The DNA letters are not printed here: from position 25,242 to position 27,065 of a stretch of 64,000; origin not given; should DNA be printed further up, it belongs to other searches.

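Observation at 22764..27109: Tandem UbiD-family pair (one catalytically complete, one missing the Glu-x4-Glu motif) + methyltransferase + MarR, inserted in the liu cluster and lacking UbiX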

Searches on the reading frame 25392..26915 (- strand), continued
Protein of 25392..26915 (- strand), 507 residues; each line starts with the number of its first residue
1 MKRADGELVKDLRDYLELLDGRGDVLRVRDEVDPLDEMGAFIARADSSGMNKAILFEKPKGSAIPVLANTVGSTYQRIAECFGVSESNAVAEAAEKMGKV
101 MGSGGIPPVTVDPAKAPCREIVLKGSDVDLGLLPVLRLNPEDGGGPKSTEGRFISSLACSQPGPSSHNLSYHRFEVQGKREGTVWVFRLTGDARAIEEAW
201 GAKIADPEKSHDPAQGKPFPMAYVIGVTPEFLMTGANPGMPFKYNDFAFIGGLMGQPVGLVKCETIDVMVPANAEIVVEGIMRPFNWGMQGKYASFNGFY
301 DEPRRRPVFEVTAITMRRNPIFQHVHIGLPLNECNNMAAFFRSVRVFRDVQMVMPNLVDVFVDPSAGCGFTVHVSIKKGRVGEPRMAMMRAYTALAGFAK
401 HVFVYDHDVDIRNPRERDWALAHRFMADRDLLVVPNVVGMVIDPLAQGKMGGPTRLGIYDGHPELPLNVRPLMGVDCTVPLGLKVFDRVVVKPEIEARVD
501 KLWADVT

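Call 34: find_encoding_contigs(protein=P0004, flank=10000, max_places=2)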
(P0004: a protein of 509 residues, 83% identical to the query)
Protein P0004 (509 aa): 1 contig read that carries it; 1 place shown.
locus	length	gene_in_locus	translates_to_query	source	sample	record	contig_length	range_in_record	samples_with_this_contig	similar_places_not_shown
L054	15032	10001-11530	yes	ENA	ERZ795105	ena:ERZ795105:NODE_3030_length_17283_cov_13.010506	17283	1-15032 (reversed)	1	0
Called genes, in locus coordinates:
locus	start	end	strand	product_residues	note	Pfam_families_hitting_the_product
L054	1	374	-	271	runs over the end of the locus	PF07722:Peptidase_C26, PF00117:GATase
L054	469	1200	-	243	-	PF01797:Y1_Tnp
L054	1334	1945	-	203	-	PF03548:LolA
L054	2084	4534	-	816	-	PF13491:FtsK_4TM, PF17854:FtsK_alpha, PF01580:FtsK_SpoIIIE, PF09397:FtsK_gamma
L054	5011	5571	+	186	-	-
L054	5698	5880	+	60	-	-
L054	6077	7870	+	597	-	PF05036:SPOR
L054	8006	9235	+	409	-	PF07690:MFS_1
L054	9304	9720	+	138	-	PF01878:EVE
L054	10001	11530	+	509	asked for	PF20695:UbiD_N, PF01977:UbiD, PF20696:UbiD_C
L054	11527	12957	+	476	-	PF20695:UbiD_N, PF01977:UbiD, PF20696:UbiD_C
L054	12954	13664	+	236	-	PF01209:Ubie_methyltran, PF13489:Methyltransf_23, PF07021:MetW, PF13847:Methyltransf_31, PF08241:Methyltransf_11, PF08242:Methyltransf_12, PF13649:Methyltransf_25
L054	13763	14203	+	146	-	PF01047:MarR, PF12802:MarR_2, PF13412:HTH_24 (weak)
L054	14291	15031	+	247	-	?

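Call 35: find_encoding_contigs(protein=P0002, flank=10000, max_places=2)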
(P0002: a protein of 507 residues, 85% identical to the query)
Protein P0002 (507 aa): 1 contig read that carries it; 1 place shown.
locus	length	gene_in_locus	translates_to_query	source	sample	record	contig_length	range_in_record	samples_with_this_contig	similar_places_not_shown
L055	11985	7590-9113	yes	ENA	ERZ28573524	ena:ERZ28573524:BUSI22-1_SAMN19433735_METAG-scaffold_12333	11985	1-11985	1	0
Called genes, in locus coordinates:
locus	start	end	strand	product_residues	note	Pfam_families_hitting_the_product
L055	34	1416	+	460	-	PF04055:Radical_SAM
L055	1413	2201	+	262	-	PF04784:DUF547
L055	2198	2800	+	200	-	PF07291:MauE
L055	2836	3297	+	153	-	PF04945:YHS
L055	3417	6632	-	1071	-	PF12838:Fer4_7, PF13484:Fer4_16 (weak), PF00111:Fer2 (weak)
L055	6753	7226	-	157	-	PF02441:Flavoprotein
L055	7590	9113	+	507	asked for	PF20695:UbiD_N, PF01977:UbiD, PF20696:UbiD_C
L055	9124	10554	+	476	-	PF20695:UbiD_N, PF01977:UbiD, PF20696:UbiD_C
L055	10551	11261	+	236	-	PF01209:Ubie_methyltran, PF13489:Methyltransf_23, PF07021:MetW, PF05148:Methyltransf_8 (weak), PF13847:Methyltransf_31, PF08241:Methyltransf_11, PF08242:Methyltransf_12, PF13649:Methyltransf_25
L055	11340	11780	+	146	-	PF01047:MarR, PF12802:MarR_2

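Call 36: find_encoding_contigs(protein=P0001, flank=10000, max_places=2)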
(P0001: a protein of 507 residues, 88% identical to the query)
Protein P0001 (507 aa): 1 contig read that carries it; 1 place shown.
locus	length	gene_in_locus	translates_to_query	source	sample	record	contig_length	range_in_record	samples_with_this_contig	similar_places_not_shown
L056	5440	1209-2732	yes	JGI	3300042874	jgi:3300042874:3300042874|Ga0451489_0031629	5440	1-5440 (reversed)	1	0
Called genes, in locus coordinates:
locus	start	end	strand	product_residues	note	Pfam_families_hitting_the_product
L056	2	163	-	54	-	?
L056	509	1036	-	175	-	PF00578:AhpC-TSA, PF08534:Redoxin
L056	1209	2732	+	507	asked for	PF20695:UbiD_N, PF01977:UbiD, PF20696:UbiD_C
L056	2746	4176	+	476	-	PF20695:UbiD_N, PF01977:UbiD, PF20696:UbiD_C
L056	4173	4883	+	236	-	PF01209:Ubie_methyltran (weak), PF13489:Methyltransf_23, PF07021:MetW, PF13847:Methyltransf_31, PF08241:Methyltransf_11, PF08242:Methyltransf_12, PF13649:Methyltransf_25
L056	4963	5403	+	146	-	PF22381:Staph_reg_Sar_Rot (weak), PF01047:MarR, PF12802:MarR_2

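Call 52: search_protein_representatives(protein=window:25392-26915:-)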
Query: 507 residues. Proteins with E-value up to 0.001 (for the whole library): 4530; up to 1e-10: 2103; up to 1e-30: 307. The best 150 are listed.
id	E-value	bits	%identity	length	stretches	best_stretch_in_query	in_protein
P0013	7.3e-253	855.9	74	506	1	11-504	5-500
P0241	1.0e-76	274.7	39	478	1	11-490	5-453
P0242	6.2e-72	259.0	79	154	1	1-154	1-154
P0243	1.3e-68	248.0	60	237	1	12-203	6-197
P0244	1.4e-59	218.2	36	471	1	10-469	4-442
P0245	5.8e-59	216.2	34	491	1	10-505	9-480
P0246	4.3e-54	200.1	35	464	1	11-504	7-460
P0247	1.2e-53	198.6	34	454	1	10-438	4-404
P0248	1.3e-53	198.5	36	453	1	9-457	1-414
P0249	1.6e-53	198.2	35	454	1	11-446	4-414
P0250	8.1e-53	195.9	34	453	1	8-452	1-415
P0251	2.4e-52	194.3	70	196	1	234-356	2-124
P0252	4.5e-51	190.1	35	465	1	11-450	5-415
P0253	9.9e-51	189.0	34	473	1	10-472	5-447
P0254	1.2e-50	188.8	34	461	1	10-448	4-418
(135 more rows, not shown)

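Call 62: predict_structure(alignment_id=A1)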
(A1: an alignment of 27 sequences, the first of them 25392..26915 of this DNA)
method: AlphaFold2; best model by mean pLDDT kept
length: 507 residues; sequences in the alignment: 27
mean_pLDDT: 78.8   pTM: 0.82
mean pLDDT of the five models: 78.8, 78.3, 76.9, 73.1, 63.1
residues with pLDDT >= 90: 176; 70-90: 226; 50-70: 39; < 50: 66
segments of 3 or more residues with pLDDT < 50: 327-331, 426-485
pLDDT, mean of each block of 10 residues (from residue 1): 78 93 93 88 81 92 91 83 89 91 93 96 94 85 71 87 84 86 78 87 83 90 94 78 83 94 96 97 90 69 86 97 70 74 89 90 68 85 80 73 84 81 51 34 31 31 31 31 51 86 86
secondary structure, 60 per line:
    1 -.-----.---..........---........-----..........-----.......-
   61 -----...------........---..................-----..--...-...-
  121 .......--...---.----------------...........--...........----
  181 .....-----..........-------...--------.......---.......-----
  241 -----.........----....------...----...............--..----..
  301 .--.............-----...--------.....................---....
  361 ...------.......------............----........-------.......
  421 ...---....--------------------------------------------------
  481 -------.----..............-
elements in order: H12-21 E25-32 H38-47 E53-59 E66-68 H75-82 H86-103 E121-124 E153-163 E166-176 E181-185 H191-200 E219-225 H229-235 H246-254 E259-262 E269-271 E276-290 E299-301 E304-316 E322-324 H333-353 E357-363 E370-376 H383-394 E399-406 H414-423 H427-430 H493-506

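Call 65: fold_search(model_id=the predicted structure, library=pdb)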
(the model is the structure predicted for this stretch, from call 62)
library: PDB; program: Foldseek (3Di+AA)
matches with E <= 10: 734; with E <= 0.001: 105
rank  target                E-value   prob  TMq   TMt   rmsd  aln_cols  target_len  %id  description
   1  6h6x_B                4.8e-38  1.00  0.71  0.84   2.7       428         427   29  Structure of an evolved dimeric form of the UbiD-class enzyme HmfF from Pelotomaculum thermopropionicum in complex wit (released 2019-02-27)
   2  6h6x_A                5.8e-38  1.00  0.72  0.84   2.7       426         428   29  Structure of an evolved dimeric form of the UbiD-class enzyme HmfF from Pelotomaculum thermopropionicum in complex wit (released 2019-02-27)
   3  6h6v_F                3.3e-37  1.00  0.71  0.81   2.8       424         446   29  Structure of the UbiD-class enzyme HmfF from Pelotomaculum thermopropionicum in complex with FMN (released 2019-02-27)
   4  6h6v_A                3.5e-37  1.00  0.71  0.81   2.8       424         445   29  Structure of the UbiD-class enzyme HmfF from Pelotomaculum thermopropionicum in complex with FMN (released 2019-02-27)
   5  6h6v_D                3.5e-37  1.00  0.71  0.81   2.8       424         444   29  Structure of the UbiD-class enzyme HmfF from Pelotomaculum thermopropionicum in complex with FMN (released 2019-02-27)
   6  7ae7_A                8.9e-34  1.00  0.71  0.76   3.1       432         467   28  Structure of Sedimentibacter hydroxybenzoicus vanillic acid decarboxylase (ShVdcCD) in open form, with truncated ShVdc (released 2021-08-25)
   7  7ae4_A                1.5e-33  1.00  0.70  0.75   3.4       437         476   28  Structure of Sedimentibacter hydroxybenzoicus vanillic acid decarboxylase (ShVdcCD) in closed form (released 2021-08-25)
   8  5m1d_A                2.0e-33  1.00  0.70  0.76   3.3       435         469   30  Crystal structure of N-terminally tagged UbiD from E. coli reconstituted with prFMN cofactor (released 2017-01-11)
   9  7ae4_E                3.0e-33  1.00  0.70  0.75   3.4       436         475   28  Structure of Sedimentibacter hydroxybenzoicus vanillic acid decarboxylase (ShVdcCD) in closed form (released 2021-08-25)
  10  7ae5_D                5.3e-33  1.00  0.71  0.75   3.2       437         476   27  Structure of Sedimentibacter hydroxybenzoicus vanillic acid decarboxylase (ShVdcCD) in open form (released 2021-08-25)
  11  5m1c_B                5.7e-33  1.00  0.69  0.76   3.4       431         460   29  Crystal structure of N-terminally tagged apo-UbiD from E. coli (released 2017-01-11)
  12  7ae5_A                5.7e-33  1.00  0.69  0.75   3.5       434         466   27  Structure of Sedimentibacter hydroxybenzoicus vanillic acid decarboxylase (ShVdcCD) in open form (released 2021-08-25)
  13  7ae5_E                6.7e-33  1.00  0.71  0.76   3.1       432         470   27  Structure of Sedimentibacter hydroxybenzoicus vanillic acid decarboxylase (ShVdcCD) in open form (released 2021-08-25)
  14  2idb_C                7.6e-33  1.00  0.71  0.78   2.6       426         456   29  Crystal Structure of 3-octaprenyl-4-hydroxybenzoate decarboxylase (UbiD) from Escherichia coli, Northeast Structural G (released 2006-10-24)
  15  2idb_A                7.6e-33  1.00  0.71  0.76   3.2       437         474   28  Crystal Structure of 3-octaprenyl-4-hydroxybenzoate decarboxylase (UbiD) from Escherichia coli, Northeast Structural G (released 2006-10-24)
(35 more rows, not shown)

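Call 80: search_dna_similar(query=window:25392-26915:-, collection=plasmids, mode=protein, max_rows=12, max_evalue=1e-20)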
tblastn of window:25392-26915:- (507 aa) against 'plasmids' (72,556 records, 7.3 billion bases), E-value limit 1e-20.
Records with a match: 361; places in all: 388; records where one place covers at least 80% of the query: 343.
Best place of each record, by identity: <60% 361.
By first word of the organism name: Sinorhizobium 116; Agrobacterium 24; Ensifer 19; Pantoea 15; Paraburkholderia 13; Paracoccus 13; Rhizobium 11; Rahnella 11; Escherichia 10; Caballeronia 9; and 44 more.
By predicted mobility (MOB-suite, as given by PLSDB): non-mobilizable 201; conjugative 81; mobilizable 79.
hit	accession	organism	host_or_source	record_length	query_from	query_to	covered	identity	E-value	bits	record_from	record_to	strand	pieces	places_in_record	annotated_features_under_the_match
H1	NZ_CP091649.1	Burkholderia aenigmatica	-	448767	11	505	98%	30.8%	2e-36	151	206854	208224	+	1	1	UbiD family decarboxylase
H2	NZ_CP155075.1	Paraburkholderia sp. PREW-6R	single cell,Phlox subulata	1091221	9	504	98%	30.5%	8e-34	144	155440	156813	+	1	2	none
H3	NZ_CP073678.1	Cupriavidus sp. KK10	Isolate,A bacterial consortium from ...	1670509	12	494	95%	30.9%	5e-37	153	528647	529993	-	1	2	none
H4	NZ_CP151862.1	Citrobacter freundii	-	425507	5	506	99%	29.6%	1e-43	173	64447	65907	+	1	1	ubiD: 4-hydroxy-3-polyprenylbenzoate decarboxylase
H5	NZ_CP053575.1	Citrobacter sp. TSA-1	cell culture,laboratory stock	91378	5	506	99%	29.6%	2e-43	172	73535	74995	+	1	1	ubiD: 4-hydroxy-3-polyprenylbenzoate decarboxylase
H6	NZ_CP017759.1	Cupriavidus necator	whole organism,soil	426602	12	494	95%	30.7%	6e-37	153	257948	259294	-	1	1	UbiD family decarboxylase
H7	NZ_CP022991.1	Paraburkholderia aromaticivorans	-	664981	4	504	99%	29.4%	1e-32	140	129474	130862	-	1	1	UbiD family decarboxylase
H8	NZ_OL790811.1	Proteus mirabilis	-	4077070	10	506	98%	29.7%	5e-46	180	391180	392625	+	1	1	none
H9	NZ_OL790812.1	Proteus mirabilis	-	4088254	10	506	98%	29.7%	5e-46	180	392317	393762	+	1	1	none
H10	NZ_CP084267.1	Caballeronia sp. Lep1P3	Leptoglossus zonatus,Cell culture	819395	11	489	94%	30.8%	9e-37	152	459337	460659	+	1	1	UbiD family decarboxylase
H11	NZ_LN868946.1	Salmonella enterica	Homo sapiens,feces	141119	5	506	99%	29.2%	1e-43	172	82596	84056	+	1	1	ubiD: 4-hydroxy-3-polyprenylbenzoate decarboxylase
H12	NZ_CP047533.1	Salmonella enterica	Clam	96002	5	506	99%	29.2%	2e-43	172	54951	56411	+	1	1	ubiD: 4-hydroxy-3-polyprenylbenzoate decarboxylase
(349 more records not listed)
